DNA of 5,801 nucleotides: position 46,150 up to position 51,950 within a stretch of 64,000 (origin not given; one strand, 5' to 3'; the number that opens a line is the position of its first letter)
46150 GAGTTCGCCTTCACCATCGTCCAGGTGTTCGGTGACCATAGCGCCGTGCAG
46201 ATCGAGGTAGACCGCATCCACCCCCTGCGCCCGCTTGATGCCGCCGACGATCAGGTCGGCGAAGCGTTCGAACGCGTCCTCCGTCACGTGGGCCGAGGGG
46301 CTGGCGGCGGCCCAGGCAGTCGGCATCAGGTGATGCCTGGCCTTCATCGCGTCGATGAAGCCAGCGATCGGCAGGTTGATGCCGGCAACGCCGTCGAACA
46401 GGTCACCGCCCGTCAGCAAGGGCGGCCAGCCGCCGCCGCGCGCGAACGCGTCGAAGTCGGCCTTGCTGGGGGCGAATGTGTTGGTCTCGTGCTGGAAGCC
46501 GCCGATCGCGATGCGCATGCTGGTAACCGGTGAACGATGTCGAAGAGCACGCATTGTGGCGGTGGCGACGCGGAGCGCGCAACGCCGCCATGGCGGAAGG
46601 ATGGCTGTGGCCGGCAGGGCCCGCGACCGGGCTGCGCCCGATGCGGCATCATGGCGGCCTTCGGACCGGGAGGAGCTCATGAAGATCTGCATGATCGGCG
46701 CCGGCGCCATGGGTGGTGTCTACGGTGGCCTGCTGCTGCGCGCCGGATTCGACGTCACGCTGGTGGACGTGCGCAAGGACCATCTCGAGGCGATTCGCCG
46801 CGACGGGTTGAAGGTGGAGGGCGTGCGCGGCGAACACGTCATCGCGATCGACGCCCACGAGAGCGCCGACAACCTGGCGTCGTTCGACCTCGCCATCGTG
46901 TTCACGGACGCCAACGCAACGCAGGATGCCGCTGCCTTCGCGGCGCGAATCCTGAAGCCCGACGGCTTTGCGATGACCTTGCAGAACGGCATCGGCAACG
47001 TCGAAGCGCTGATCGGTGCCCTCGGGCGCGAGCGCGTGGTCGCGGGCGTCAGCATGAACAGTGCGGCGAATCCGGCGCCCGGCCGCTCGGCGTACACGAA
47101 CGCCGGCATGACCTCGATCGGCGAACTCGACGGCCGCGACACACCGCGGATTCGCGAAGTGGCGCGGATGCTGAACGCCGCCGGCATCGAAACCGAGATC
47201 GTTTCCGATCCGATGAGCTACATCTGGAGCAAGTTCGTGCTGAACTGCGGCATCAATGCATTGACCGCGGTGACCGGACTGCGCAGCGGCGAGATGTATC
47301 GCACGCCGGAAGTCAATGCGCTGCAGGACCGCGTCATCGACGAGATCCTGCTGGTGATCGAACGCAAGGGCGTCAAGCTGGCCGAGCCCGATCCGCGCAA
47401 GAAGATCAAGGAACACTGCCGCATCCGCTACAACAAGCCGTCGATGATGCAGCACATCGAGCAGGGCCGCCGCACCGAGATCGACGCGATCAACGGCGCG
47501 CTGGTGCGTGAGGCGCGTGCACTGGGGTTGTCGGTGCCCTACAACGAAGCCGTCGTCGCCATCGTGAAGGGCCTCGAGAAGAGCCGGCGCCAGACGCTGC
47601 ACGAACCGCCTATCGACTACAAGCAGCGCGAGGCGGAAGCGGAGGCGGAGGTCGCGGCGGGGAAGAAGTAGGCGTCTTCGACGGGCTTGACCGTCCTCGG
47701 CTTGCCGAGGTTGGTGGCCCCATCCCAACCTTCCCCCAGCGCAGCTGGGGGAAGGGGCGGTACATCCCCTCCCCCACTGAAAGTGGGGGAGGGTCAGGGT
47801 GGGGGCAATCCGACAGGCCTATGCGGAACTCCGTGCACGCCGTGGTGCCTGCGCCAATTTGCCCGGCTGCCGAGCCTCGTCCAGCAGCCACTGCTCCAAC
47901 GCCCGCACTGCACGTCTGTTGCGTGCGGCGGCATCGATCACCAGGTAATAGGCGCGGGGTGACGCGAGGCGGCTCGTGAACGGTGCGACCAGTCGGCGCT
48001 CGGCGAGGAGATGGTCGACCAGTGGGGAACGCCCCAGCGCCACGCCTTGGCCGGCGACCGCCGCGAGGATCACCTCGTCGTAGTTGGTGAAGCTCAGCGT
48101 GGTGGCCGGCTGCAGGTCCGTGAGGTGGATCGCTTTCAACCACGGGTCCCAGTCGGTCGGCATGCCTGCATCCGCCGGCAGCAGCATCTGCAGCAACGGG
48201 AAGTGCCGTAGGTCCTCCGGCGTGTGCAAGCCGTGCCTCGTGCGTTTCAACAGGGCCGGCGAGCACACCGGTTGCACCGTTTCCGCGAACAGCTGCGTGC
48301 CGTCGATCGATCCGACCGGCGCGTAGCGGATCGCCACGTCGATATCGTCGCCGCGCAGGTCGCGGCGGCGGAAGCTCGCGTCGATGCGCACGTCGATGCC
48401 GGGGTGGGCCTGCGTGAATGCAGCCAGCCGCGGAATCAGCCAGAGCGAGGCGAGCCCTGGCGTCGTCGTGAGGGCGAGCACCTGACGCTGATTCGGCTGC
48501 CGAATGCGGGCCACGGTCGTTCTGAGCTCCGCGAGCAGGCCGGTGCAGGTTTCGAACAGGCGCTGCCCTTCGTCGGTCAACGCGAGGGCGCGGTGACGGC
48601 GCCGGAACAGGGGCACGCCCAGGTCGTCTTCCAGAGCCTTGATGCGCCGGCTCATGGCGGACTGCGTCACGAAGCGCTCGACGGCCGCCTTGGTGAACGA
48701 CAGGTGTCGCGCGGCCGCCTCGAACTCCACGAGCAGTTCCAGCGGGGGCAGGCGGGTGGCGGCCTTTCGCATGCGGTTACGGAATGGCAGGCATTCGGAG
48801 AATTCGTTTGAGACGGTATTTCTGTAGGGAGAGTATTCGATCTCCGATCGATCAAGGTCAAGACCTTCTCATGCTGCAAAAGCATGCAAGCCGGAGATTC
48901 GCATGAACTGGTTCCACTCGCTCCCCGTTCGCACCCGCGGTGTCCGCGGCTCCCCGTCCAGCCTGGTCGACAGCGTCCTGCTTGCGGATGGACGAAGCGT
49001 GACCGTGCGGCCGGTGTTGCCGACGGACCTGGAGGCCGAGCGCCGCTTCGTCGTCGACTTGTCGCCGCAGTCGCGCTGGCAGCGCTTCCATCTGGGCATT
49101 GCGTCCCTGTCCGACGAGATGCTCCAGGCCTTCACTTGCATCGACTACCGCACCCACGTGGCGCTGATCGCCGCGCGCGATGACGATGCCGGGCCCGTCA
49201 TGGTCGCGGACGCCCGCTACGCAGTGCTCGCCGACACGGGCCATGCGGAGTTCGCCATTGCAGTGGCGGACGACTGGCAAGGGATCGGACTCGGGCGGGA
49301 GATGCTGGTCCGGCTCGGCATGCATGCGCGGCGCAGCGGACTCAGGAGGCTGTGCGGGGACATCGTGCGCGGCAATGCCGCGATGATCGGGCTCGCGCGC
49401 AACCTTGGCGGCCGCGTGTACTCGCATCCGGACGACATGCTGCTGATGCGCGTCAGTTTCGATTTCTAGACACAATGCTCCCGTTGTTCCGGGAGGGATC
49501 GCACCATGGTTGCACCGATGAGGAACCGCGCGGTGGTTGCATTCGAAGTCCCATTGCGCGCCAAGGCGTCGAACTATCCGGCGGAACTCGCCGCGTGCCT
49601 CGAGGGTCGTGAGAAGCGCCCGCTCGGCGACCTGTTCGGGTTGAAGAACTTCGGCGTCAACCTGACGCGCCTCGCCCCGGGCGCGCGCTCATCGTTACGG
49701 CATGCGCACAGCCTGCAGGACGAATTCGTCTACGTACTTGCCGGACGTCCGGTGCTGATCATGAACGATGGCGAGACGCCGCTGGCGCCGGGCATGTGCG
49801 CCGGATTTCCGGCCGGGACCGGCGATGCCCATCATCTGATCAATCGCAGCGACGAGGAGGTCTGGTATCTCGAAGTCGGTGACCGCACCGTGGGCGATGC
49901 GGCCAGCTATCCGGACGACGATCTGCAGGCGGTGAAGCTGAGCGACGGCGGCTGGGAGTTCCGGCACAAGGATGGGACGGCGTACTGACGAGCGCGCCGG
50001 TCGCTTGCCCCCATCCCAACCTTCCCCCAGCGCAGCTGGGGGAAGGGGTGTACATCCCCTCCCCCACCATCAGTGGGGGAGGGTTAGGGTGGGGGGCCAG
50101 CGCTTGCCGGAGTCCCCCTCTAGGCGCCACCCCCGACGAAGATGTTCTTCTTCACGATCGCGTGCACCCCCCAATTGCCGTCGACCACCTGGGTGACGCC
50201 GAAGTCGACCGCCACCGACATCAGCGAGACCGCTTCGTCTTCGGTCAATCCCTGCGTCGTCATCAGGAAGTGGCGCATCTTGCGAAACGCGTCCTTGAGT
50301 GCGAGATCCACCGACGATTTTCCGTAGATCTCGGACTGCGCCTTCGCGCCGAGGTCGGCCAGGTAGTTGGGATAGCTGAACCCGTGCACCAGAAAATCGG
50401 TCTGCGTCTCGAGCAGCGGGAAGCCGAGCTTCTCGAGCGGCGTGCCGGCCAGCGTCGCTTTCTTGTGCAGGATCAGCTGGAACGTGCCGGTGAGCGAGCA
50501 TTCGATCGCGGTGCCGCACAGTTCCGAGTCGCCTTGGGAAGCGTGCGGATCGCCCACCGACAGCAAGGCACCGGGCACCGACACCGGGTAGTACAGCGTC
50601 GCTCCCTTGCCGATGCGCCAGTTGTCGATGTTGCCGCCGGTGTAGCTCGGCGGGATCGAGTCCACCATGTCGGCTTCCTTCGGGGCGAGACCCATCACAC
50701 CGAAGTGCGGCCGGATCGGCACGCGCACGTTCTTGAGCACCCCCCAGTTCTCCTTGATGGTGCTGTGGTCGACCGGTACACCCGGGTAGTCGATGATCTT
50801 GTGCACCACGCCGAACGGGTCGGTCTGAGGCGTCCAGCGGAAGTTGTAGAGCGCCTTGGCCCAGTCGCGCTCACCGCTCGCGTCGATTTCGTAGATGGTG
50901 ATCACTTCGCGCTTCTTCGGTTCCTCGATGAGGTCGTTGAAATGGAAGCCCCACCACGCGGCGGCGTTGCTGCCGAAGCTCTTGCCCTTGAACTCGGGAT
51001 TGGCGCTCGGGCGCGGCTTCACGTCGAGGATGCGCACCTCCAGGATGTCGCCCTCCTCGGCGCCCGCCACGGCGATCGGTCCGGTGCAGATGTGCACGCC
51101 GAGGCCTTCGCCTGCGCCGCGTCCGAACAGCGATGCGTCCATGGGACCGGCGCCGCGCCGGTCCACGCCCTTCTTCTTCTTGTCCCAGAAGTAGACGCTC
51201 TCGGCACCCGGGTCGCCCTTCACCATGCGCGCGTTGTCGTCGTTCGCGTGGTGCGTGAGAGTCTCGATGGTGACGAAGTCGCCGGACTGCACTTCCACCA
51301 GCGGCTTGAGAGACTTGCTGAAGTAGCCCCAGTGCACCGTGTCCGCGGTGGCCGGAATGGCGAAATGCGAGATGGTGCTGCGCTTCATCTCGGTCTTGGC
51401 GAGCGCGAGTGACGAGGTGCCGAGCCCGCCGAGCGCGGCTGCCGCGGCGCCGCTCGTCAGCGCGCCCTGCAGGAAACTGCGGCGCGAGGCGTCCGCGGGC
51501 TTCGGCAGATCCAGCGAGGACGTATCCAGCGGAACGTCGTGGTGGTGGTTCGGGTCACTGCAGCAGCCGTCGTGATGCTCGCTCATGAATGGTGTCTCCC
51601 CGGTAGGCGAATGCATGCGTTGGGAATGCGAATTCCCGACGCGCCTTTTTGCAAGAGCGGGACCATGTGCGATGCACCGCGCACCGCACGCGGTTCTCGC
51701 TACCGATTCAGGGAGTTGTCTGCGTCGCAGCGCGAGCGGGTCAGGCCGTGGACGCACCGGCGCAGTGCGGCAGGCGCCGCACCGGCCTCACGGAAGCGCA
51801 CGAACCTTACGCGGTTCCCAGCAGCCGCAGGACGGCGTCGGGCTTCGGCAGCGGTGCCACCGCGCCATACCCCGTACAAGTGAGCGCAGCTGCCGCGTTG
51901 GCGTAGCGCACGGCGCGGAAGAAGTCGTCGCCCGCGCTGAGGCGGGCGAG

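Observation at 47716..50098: Family of ~91-nt nested-hairpin repeats with compensatory stem changes, always between convergent genes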

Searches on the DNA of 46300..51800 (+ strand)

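Call 57: search_dna_similar(query=window:46300-51800:+, collection=plasmids, mode=distant, max_rows=15)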
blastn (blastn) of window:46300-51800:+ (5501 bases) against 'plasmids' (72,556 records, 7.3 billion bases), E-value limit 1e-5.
Records with a match: 52; places in all: 76; records where one place covers at least 80% of the query: 0.
Best place of each record, by identity: 90-95% 1; 80-90% 2; 60-80% 49.
By first word of the organism name: Azospirillum 17; Rhizobium 5; Variovorax 3; Paraburkholderia 3; Burkholderia 3; Cupriavidus 3; Sinorhizobium 2; Caballeronia 2; Novosphingobium 2; Ralstonia 2; and 10 more.
By predicted mobility (MOB-suite, as given by PLSDB): non-mobilizable 40; mobilizable 9; conjugative 3.
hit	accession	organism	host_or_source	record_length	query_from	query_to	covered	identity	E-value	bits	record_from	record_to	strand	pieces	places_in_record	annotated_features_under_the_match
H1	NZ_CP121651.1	Bradyrhizobium sp. CB82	Stylosanthes guianensis,cell culture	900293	3834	5056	22%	75.1%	0e+0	834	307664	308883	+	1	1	acetamidase/formamidase family protein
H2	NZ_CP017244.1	Rhizobium etli 8C-3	Phaseolus vulgaris,cell culture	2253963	3839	5076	23%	73.2%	0e+0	719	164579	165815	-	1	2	record has no annotation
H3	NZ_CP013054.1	Sinorhizobium americanum CCGM7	Phaseolus vulgaris,root nodules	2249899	3835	5076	23%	72.9%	0e+0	717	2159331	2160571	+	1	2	none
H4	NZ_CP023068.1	Sinorhizobium sojae CCBAU 05684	G.max,nodule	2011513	3835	5056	22%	72.6%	0e+0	676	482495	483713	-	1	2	record has no annotation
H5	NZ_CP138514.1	Variovorax paradoxus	Legume root,PacBio whole genome assembly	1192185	3857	5056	22%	73.8%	0e+0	688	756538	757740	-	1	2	none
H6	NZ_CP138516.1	Variovorax paradoxus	Legume root,PacBio whole genome assembly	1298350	3857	5056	22%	73.5%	0e+0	688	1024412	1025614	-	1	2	none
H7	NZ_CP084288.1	Caballeronia zhejiangensis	Anasa tristis,Cell culture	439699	3857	5053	22%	72.2%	2e-177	633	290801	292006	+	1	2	acetamidase/formamidase family protein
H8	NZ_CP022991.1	Paraburkholderia aromaticivorans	-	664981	3857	5043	22%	72.0%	2e-163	685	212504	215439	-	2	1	acetamidase/formamidase family protein (x2)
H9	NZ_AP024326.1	Caballeronia sp. NK8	-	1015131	3857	5053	22%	71.0%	2e-158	569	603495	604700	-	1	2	record has no annotation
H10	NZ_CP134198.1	Paraburkholderia sp. FT54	single cell,Rhizosphere soil of Tomato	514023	3861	5056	22%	69.2%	3e-124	456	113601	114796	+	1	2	acetamidase/formamidase family protein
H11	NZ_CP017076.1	Novosphingobium resinovorum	single cell,soil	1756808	3860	5044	22%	69.6%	7e-125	457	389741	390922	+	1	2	none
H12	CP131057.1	Hyphomicrobiales bacterium UR115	tomato,bacteria,rhizosphere soil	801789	3857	5055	22%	67.9%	8e-112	414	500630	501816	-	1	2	none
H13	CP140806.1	Rhizobium johnstonii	Trifolium pratense,whole organism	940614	3856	5042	22%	68.2%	1e-103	387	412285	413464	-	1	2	acetamidase/formamidase family protein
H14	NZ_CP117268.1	Rhizobium rhododendri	Rhododendron sp.,pure bacterial ...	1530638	3849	5041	22%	67.1%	6e-94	354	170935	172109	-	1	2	record has no annotation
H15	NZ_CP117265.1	Rhizobium tumorigenes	Rubus sp.,pure bacterial culture,Aerial ...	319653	3867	5042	21%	67.6%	1e-89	340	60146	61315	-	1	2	acetamidase/formamidase family protein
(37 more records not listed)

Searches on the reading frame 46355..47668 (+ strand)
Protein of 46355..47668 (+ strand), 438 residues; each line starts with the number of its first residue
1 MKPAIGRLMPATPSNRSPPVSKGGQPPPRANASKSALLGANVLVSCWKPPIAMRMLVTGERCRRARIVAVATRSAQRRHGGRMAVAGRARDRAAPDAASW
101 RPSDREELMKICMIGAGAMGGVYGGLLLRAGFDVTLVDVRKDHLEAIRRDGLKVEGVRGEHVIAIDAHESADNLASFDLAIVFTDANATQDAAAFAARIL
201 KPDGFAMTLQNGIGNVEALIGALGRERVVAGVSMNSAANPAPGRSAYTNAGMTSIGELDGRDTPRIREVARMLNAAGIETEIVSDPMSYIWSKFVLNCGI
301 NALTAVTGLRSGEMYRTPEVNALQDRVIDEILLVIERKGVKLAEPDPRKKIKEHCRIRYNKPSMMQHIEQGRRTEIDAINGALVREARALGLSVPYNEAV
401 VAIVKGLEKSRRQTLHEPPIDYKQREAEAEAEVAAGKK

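Call 62: search_protein_families(library=pfam, proteins=[window:46355-47668:+], max_evalue=0.00001)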
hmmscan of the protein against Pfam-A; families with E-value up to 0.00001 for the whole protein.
window:46355-47668:+ (438 aa): 2 families
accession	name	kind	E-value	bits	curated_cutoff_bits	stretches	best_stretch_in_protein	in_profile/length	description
PF08546.17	ApbA_C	-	6.8e-35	120.6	22.7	1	287-408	3-125/125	Ketopantoate reductase PanE/ApbA C terminal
PF02558.23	ApbA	-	3.2e-33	114.9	22.2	1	111-259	1-149/150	Ketopantoate reductase PanE/ApbA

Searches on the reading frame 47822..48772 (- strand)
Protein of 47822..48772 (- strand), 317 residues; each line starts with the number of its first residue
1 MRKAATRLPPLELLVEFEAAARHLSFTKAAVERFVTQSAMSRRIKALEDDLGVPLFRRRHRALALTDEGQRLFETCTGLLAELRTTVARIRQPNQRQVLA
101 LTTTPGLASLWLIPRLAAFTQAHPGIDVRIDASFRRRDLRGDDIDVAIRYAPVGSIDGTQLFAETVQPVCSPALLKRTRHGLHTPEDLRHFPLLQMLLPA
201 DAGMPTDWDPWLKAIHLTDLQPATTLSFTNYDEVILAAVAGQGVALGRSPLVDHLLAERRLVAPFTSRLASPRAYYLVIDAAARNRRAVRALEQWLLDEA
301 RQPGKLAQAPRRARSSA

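Call 62: search_protein_families(library=pfam, proteins=[window:47822-48772:-], max_evalue=0.00001)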
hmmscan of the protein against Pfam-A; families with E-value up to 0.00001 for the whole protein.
window:47822-48772:- (317 aa): 2 families
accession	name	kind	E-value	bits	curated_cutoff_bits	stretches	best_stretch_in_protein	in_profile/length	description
PF03466.25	LysR_substrate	-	4.7e-28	98.4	28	1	96-300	5-208/209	LysR substrate binding domain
PF00126.33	HTH_1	-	1.4e-19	70.2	26.6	1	12-70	2-60/60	Bacterial regulatory helix-turn-helix protein, lysR family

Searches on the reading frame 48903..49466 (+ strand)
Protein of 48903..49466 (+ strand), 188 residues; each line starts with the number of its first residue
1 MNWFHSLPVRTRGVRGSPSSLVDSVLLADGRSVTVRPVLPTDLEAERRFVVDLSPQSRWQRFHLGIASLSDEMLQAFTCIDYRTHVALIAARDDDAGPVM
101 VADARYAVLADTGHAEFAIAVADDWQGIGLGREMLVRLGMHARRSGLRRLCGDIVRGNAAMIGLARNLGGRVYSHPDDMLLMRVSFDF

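Call 46: find_related_loci(query=window:48903-49466:+, collection=metagenome_contigs, flank=4000)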
Query window:48903-49466:+ (188 aa) in metagenome_contigs; peptide patterns used: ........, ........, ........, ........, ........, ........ (x = any residue, [..] = any of these).
259 stretches matched a pattern; 6 encode a relative of the query (tblastn E <= 1e-3); 6 distinct loci.
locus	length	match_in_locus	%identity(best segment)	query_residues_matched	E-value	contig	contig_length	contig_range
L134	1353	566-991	37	44-185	1e-20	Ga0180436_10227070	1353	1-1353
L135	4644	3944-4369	37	44-185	2e-20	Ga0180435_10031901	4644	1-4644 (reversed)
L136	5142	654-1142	36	19-172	3e-20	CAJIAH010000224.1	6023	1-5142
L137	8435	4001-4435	27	14-162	7e-15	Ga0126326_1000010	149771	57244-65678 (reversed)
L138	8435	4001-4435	26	14-162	8e-15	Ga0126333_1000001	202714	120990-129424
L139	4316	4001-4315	31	27-131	1e-13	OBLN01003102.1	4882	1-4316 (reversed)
